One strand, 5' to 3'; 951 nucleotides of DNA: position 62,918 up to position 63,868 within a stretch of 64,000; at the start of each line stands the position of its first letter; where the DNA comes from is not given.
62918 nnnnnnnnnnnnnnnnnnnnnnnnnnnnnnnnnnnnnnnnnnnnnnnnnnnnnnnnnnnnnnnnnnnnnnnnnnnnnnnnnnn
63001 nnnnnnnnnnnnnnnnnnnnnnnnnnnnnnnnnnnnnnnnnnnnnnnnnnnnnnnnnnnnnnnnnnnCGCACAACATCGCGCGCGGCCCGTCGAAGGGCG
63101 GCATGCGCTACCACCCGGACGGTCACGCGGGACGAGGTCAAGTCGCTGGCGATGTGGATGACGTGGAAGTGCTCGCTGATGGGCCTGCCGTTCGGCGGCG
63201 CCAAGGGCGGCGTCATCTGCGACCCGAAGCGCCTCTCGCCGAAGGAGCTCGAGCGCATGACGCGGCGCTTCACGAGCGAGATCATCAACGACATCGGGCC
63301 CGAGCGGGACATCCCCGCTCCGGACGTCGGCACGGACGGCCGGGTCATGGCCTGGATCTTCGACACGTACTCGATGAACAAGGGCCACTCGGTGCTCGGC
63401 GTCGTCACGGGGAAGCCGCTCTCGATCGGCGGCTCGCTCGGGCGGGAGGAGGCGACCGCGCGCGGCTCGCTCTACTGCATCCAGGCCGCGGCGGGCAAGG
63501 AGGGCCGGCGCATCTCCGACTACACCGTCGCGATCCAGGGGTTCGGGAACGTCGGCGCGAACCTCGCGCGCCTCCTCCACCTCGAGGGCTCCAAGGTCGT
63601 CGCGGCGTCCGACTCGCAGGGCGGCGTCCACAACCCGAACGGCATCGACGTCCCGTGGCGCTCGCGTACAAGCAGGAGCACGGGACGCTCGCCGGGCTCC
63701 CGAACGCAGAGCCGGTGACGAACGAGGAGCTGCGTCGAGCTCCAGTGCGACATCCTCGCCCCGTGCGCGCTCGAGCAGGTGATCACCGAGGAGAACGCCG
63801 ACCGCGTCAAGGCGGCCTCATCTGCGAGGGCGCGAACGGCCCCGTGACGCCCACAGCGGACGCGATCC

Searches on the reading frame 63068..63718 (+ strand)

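Call 69: search_protein_families(library=pfam, proteins=[window:63068-63718:+], max_evalue=0.001)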
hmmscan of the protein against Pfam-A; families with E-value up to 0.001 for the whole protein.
window:63068-63718:+ (216 aa): 3 families
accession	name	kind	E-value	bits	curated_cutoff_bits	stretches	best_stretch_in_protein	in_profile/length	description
PF02812.23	ELFV_dehydrog_N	-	1e-37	129.1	25.3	1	17-102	43-128/129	Glu/Leu/Phe/Val dehydrogenase, dimerisation domain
PF00208.27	ELFV_dehydrog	-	3.2e-23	83.1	23.4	1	121-197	1-78/241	Glutamate/Leucine/Phenylalanine/Valine dehydrogenase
PF02826.25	2-Hacid_dh_C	-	0.00094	19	25.1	0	140-184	25-69/178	D-isomer specific 2-hydroxyacid dehydrogenase, NAD binding domain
